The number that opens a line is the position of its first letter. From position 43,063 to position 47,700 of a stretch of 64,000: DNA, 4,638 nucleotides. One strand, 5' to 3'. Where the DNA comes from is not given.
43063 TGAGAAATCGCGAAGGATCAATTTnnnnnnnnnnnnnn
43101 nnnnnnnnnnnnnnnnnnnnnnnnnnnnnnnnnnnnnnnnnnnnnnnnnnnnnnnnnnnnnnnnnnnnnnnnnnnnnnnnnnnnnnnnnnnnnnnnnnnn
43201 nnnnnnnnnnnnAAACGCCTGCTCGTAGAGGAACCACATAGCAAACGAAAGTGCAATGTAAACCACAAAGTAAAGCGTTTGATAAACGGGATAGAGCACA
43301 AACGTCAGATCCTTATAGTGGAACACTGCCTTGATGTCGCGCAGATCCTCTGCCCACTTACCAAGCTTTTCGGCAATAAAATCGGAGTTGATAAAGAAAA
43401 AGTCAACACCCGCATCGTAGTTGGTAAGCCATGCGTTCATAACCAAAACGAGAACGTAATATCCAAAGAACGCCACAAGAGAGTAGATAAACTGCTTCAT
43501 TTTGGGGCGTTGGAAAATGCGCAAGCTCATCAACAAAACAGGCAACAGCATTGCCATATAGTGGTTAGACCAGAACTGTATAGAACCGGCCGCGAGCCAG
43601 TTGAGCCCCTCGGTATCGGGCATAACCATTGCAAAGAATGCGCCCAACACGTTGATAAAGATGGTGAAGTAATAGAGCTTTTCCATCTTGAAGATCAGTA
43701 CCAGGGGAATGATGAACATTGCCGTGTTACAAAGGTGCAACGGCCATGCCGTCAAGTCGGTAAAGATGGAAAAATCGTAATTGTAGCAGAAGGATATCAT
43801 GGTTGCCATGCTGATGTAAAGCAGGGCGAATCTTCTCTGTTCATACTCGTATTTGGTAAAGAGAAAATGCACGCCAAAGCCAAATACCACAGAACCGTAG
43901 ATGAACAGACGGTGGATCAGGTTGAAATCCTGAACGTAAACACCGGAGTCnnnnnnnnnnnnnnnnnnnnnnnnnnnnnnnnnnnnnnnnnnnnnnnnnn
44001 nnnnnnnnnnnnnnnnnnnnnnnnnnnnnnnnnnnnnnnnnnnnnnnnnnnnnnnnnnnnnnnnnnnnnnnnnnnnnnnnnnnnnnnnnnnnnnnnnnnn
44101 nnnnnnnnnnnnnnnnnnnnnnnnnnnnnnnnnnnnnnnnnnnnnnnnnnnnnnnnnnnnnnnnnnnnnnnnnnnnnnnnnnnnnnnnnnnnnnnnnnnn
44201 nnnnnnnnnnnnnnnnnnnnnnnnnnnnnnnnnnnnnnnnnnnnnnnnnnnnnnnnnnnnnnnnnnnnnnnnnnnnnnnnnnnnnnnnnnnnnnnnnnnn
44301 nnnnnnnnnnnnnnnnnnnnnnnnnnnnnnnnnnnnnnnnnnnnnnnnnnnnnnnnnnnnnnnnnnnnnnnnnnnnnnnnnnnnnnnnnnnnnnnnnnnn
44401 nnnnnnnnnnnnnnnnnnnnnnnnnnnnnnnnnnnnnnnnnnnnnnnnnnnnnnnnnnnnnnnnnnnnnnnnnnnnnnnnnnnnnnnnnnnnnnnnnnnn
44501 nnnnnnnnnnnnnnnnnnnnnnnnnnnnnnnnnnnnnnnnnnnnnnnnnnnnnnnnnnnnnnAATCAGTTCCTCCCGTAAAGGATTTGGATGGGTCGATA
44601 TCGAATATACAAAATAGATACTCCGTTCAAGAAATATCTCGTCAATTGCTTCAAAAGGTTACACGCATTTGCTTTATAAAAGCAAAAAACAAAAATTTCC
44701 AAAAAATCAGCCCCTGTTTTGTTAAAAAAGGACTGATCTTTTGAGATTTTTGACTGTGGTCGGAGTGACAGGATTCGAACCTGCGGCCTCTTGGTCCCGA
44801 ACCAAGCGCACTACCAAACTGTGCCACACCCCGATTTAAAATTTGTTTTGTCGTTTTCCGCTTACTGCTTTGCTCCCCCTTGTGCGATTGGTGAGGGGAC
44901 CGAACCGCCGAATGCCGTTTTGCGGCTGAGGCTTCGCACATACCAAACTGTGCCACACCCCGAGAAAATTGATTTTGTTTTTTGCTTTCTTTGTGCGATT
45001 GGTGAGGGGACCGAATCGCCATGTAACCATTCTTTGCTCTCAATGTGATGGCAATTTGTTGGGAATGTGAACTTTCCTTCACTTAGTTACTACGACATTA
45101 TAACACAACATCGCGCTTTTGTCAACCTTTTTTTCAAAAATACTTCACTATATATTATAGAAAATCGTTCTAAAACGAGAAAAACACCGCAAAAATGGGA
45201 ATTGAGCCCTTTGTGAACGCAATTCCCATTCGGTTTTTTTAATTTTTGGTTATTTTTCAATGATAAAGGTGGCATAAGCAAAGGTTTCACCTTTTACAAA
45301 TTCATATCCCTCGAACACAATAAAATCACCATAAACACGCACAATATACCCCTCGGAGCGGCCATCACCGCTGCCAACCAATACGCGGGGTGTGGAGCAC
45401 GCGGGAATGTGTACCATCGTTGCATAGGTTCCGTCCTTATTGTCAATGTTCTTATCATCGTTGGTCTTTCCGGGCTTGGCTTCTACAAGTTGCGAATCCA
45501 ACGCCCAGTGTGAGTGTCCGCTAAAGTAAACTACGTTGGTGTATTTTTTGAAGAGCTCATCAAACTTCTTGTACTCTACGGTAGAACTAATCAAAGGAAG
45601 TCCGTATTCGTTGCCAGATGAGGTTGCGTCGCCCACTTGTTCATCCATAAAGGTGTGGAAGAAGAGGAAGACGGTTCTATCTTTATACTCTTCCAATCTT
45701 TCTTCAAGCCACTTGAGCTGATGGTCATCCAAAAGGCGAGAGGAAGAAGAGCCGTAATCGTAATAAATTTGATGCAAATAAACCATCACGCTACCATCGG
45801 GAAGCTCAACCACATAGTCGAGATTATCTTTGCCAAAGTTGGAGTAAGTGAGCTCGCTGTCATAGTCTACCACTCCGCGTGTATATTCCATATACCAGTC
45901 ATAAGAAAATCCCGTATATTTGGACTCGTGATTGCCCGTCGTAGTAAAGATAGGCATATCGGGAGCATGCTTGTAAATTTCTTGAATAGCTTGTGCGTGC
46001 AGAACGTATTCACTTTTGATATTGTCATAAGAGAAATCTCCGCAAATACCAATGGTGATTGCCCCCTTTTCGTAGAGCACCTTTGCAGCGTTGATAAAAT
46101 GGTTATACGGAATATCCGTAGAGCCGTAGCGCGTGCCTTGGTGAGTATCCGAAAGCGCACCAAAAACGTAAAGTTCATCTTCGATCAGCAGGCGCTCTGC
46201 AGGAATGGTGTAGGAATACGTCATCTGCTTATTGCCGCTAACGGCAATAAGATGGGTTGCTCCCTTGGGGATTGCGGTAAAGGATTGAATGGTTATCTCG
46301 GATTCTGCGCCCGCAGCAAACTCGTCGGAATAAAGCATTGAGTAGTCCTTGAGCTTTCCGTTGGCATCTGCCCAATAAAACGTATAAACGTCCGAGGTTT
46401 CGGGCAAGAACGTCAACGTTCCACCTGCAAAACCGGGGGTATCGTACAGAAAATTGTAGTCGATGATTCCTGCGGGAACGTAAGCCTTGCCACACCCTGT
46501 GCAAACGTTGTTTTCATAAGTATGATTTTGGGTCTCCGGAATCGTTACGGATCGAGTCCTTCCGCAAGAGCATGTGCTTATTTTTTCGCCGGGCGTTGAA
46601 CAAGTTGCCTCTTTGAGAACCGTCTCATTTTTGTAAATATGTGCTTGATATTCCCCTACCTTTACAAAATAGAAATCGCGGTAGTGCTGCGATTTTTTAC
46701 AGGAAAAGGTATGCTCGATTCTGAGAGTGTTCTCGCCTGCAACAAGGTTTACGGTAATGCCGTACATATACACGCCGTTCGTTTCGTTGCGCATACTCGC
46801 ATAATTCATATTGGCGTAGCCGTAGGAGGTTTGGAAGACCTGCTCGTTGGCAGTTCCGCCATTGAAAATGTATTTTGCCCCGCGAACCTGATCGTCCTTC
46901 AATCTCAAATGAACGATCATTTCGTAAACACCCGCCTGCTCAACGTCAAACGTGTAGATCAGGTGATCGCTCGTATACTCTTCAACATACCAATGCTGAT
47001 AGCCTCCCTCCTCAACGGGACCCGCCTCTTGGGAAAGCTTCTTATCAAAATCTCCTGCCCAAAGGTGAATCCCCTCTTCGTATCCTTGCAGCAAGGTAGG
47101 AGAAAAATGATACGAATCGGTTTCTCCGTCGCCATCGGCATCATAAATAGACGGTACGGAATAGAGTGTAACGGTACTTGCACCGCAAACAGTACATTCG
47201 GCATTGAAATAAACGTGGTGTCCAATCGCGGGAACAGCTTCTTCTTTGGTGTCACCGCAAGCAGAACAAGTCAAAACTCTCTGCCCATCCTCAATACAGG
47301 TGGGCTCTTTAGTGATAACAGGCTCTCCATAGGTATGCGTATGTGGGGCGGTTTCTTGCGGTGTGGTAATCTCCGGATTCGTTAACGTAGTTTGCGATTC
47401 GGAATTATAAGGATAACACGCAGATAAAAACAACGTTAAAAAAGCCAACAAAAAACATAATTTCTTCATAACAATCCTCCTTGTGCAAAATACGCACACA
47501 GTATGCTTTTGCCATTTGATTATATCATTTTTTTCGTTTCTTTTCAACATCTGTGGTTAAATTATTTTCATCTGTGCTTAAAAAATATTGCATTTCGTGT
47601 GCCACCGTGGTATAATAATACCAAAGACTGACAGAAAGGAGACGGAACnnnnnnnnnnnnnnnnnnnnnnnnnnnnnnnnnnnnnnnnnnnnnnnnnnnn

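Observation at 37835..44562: Four-gene envelope operon led by a YwaF/TMEM164-like membrane domain fused to an ABC ATPase (candidate undescribed system)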

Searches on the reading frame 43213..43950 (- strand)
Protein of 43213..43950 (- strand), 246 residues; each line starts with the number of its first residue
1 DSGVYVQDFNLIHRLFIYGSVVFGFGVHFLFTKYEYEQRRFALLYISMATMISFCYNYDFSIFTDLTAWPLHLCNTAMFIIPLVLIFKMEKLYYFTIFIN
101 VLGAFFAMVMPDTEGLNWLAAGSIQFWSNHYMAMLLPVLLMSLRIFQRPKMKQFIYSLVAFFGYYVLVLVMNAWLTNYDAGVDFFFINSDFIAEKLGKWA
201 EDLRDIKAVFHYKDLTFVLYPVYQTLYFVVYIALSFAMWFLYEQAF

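Call 60: search_protein_representatives(protein=window:43213-43950:-)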
Query: 246 residues. Proteins with E-value up to 0.001 (for the whole library): 196; up to 1e-10: 115; up to 1e-30: 51. The best 150 are listed.
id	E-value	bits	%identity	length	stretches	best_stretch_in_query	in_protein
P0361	1.0e-66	241.7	50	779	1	6-243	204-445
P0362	6.0e-65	235.9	46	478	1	2-243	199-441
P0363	1.1e-62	228.5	48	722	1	6-246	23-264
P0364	1.5e-62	228.0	45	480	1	5-244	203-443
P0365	1.9e-62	227.7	46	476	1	4-246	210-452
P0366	1.4e-61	224.8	48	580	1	5-246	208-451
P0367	3.5e-61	223.5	53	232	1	44-245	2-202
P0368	6.2e-60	219.5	47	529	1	13-244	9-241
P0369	8.0e-59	215.8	44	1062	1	6-246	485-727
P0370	1.3e-58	215.2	67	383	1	3-146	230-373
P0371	6.7e-58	212.8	46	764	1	2-246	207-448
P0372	3.1e-57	210.6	44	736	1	8-246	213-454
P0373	1.6e-54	201.8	47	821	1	10-246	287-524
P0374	4.6e-51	190.4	40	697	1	5-246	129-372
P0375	1.4e-50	188.9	53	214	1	75-246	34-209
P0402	4.5e-34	134.8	33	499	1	2-243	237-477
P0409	2.5e-32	129.0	36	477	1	6-245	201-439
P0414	1.4e-29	120.0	37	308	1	10-245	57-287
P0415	1.5e-29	119.9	30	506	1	7-243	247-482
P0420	6.4e-29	117.9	31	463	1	5-242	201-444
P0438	2.3e-19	86.6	27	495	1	11-243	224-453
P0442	1.5e-18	84.0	26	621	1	6-239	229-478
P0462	4.1e-13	66.1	26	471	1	5-239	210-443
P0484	6.0e-10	55.8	28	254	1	22-238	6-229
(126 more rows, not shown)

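Call 61: search_protein_families(library=pfam, proteins=[P0362, P0364, P0369, P0402, P0415, P0420, P0438, P0484, P0414, P0442], max_evalue=0.001)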
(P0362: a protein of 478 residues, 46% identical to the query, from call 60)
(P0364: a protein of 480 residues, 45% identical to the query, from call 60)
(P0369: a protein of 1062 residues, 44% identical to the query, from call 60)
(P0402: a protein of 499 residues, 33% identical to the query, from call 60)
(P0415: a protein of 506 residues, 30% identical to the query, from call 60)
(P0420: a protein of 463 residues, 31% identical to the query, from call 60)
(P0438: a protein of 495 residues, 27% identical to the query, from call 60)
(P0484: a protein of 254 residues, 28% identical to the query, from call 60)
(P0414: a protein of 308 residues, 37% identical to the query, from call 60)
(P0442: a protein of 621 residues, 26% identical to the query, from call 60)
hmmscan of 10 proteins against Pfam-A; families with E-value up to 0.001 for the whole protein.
P0362 (478 aa): 1 family
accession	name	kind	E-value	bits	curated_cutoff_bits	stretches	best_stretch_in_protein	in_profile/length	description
PF14808.11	TMEM164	-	6.4e-17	62.2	25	1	210-402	6-199/217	TMEM164 family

P0364 (480 aa): 1 family
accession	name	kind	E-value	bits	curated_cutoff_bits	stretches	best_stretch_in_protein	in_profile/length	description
PF14808.11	TMEM164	-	1.9e-16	60.7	25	1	207-388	2-184/217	TMEM164 family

P0369 (1062 aa): 3 families
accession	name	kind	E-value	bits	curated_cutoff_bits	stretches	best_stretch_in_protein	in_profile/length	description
PF00005.33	ABC_tran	-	6.1e-26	92.1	25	1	789-931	2-136/137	ABC transporter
PF14808.11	TMEM164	-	8.8e-22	78.1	25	1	488-685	2-194/217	TMEM164 family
PF13304.12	AAA_21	-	8.4e-10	39.6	27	1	852-962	175-299/304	AAA domain, putative AbiEii toxin, Type IV TA system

P0402 (499 aa): 1 family
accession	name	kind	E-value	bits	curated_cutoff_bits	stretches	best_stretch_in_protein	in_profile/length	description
PF14808.11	TMEM164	-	6.9e-15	55.6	25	1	244-467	2-211/217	TMEM164 family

P0415 (506 aa): 1 family
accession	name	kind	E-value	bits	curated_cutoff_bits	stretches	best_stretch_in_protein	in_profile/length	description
PF14808.11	TMEM164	-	1.7e-15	57.6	25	1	249-477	2-216/217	TMEM164 family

P0420 (463 aa): 1 family
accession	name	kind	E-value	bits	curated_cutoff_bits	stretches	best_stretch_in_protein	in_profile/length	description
PF14808.11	TMEM164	-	1.4e-22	80.8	25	1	205-398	2-192/217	TMEM164 family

P0438 (495 aa): 1 family
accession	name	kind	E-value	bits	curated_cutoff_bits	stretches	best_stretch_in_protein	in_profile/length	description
PF14808.11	TMEM164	-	3e-24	86.2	25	1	224-417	4-203/217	TMEM164 family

P0484 (254 aa): 1 family
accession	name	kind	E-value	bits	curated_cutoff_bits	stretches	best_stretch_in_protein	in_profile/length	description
PF14808.11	TMEM164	-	1.2e-16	61.4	25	1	5-193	17-197/217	TMEM164 family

P0414 (308 aa): 1 family
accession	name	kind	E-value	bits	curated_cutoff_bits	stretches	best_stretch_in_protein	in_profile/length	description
PF14808.11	TMEM164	-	3.6e-24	85.9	25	1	58-246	4-203/217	TMEM164 family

P0442 (621 aa): 2 families
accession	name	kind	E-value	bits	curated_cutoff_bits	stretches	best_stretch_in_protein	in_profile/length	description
PF14808.11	TMEM164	-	1.7e-20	73.9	25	1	240-473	15-212/217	TMEM164 family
PF00005.33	ABC_tran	-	1.1e-11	45.9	25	1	547-619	2-75/137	ABC transporter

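Call 62: find_encoding_contigs(protein=P0362, flank=8000, max_places=3)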
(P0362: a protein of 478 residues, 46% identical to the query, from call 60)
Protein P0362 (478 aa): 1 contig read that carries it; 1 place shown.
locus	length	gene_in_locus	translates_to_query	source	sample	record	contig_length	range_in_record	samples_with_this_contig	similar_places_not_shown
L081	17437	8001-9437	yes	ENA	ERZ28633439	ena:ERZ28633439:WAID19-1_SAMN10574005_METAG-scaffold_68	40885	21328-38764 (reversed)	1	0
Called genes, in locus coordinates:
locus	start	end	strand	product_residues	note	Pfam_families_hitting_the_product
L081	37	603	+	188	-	PF06114:Peptidase_M78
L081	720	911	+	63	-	-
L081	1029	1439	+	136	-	-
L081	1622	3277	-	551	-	PF02065:Melibiase, PF16499:Melibiase_2 (faint)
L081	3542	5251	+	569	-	PF02690:Na_Pi_cotrans, PF01895:PhoU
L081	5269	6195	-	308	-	PF01695:IstB_IS21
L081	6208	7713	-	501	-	PF07261:DnaB_2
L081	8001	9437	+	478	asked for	PF14808:TMEM164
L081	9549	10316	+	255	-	PF00005:ABC_tran, PF13304:AAA_21 (weak)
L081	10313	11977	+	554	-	PF16949:ABC_tran_2 (faint)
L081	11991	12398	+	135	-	-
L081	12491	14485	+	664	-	-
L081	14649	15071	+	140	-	-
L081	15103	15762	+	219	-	PF03167:UDG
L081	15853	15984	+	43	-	-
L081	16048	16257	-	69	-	-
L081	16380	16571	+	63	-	-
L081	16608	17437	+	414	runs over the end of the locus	PF07690:MFS_1, PF03209:PUCC (weak), PF13347:MFS_2, PF00083:Sugar_tr (faint), PF07690:MFS_1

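Call 63: find_encoding_contigs(protein=P0438, flank=8000, max_places=3)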
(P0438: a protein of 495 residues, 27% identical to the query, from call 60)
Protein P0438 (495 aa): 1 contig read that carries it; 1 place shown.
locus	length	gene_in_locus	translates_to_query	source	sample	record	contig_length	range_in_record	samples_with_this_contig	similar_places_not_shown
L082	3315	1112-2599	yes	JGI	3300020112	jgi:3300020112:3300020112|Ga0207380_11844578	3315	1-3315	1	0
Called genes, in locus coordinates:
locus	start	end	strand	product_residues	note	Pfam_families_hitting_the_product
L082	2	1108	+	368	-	?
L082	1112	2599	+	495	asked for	PF14808:TMEM164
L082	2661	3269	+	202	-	PF00005:ABC_tran, PF13304:AAA_21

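Call 64: find_encoding_contigs(protein=P0420, flank=8000, max_places=3)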
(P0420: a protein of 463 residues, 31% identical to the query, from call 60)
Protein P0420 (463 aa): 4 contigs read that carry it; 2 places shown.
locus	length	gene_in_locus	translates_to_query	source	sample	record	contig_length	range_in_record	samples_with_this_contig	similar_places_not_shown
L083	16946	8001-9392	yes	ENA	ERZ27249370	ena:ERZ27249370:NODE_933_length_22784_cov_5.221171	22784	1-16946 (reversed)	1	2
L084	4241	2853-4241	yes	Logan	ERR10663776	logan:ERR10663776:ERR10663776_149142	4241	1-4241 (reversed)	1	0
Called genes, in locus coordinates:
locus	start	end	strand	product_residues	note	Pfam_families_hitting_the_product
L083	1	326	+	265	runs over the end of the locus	PF00899:ThiF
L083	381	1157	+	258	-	PF05690:ThiG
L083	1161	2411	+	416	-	PF04055:Radical_SAM, PF06968:BATS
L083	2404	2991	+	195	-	PF02581:TMP-TENI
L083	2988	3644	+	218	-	PF02581:TMP-TENI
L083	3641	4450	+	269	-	PF08543:Phos_pyr_kin, PF00294:PfkB (weak)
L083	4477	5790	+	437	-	PF01964:ThiC_Rad_SAM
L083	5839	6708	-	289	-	PF00126:HTH_1, PF03466:LysR_substrate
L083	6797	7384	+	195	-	PF02417:Chromate_transp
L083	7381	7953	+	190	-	PF02417:Chromate_transp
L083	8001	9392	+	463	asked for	PF14808:TMEM164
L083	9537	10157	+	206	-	PF01081:Aldolase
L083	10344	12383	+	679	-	PF02903:Alpha-amylase_N (weak), PF00128:Alpha-amylase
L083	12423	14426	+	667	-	PF02922:CBM_48, PF00128:Alpha-amylase (weak), PF02806:Alpha-amylase_C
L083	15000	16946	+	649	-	?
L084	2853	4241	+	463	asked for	PF14808:TMEM164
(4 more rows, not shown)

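Call 65: find_encoding_contigs(protein=P0415, flank=8000, max_places=3)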
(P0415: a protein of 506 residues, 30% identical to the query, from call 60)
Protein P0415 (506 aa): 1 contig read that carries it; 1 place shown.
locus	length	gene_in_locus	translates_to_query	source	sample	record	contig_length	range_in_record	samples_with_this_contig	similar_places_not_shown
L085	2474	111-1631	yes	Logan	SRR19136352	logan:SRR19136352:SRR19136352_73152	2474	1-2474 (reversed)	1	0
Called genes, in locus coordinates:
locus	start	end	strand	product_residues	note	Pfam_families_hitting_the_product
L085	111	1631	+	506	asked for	PF14808:TMEM164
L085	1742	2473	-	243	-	?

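Call 69: search_solved_structures(query=A7, max_evalue=10, show_alignments=3)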
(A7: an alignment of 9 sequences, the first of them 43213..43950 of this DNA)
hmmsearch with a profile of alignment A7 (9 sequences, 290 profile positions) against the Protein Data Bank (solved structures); distinct sequences matched with E-value up to 10: 0.

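Call 78: find_encoding_contigs(protein=P0402, flank=8000, max_places=2)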
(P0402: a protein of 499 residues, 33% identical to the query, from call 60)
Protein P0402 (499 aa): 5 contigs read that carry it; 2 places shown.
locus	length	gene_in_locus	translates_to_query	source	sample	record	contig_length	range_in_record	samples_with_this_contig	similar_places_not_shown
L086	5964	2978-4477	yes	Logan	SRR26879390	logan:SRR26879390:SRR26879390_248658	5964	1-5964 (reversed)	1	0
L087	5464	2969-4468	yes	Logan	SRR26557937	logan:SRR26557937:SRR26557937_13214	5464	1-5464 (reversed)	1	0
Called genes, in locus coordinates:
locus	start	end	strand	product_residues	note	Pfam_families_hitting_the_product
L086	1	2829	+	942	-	?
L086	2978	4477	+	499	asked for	PF14808:TMEM164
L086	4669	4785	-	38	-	-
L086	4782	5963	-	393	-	?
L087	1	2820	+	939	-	?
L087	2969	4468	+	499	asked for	PF14808:TMEM164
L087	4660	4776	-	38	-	-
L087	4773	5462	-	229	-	?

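Call 79: find_encoding_contigs(protein=P0409, flank=8000, max_places=2)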
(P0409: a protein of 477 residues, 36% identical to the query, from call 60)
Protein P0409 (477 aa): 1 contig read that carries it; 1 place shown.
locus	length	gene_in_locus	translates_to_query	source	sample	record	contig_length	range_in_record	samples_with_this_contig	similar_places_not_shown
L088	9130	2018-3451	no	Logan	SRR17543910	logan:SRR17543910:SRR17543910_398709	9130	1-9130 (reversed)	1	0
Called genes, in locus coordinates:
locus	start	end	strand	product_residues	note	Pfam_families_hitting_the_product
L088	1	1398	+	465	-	?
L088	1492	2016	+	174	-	-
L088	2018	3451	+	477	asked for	PF14808:TMEM164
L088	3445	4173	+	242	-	PF00005:ABC_tran, PF13304:AAA_21 (weak)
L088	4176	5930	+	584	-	-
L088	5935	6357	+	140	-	-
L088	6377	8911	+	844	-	PF02368:Big_2, PF22359:Big-like (weak), PF02368:Big_2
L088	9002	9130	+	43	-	?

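Call 80: find_encoding_contigs(protein=P0462, flank=8000, max_places=2)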
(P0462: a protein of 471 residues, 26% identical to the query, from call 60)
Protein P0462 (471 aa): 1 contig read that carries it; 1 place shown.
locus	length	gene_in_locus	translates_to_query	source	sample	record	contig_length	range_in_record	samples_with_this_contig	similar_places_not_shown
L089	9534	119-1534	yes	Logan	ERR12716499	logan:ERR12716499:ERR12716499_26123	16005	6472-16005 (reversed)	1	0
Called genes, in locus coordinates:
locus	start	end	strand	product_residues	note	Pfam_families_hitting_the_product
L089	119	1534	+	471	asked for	PF14808:TMEM164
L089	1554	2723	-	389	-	PF07690:MFS_1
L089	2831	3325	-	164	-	PF14526:Cass2 (weak)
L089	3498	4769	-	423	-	PF01553:Acyltransferase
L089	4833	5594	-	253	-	PF01381:HTH_3, PF12844:HTH_19, PF13560:HTH_31 (weak)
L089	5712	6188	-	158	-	PF06271:RDD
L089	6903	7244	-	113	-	PF07883:Cupin_2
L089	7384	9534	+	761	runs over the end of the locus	PF16656:Pur_ac_phosph_N (weak), PF00149:Metallophos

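Call 81: find_encoding_contigs(protein=P0369, flank=8000, max_places=2)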
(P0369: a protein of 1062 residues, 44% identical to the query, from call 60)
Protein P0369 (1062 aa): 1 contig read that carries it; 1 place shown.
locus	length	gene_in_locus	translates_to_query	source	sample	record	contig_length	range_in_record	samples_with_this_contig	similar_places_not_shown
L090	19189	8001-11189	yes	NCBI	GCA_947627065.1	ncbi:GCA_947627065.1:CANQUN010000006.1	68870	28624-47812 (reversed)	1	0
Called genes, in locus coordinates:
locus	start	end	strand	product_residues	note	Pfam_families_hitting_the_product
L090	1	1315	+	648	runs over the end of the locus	-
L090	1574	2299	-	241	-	PF01226:Form_Nir_trans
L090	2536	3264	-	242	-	-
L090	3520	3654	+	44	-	-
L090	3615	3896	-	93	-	PF13560:HTH_31, PF12844:HTH_19 (weak), PF13443:HTH_26 (weak), PF01381:HTH_3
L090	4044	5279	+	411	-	PF13651:EcoRI_methylase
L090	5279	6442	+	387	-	PF03235:GmrSD_N, PF01844:HNH (weak)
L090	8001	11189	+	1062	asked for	PF14808:TMEM164, PF00005:ABC_tran, PF13304:AAA_21 (weak)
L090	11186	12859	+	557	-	-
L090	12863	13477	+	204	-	-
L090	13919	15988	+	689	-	-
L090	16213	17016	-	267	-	-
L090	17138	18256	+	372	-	PF01467:CTP_transf_like, PF01966:HD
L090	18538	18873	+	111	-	PF02410:RsfS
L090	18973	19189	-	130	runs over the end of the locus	-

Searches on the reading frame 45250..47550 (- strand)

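Call 50: search_protein_families(library=pfam, proteins=[window:45250-47550:-], max_evalue=0.001)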
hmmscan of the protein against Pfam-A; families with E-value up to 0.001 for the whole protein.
window:45250-47550:- (766 aa): 1 family
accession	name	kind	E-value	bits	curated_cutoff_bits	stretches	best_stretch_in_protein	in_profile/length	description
PF00149.33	Metallophos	-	8.2e-10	39.9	21.5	1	463-682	3-190/191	Calcineurin-like phosphoesterase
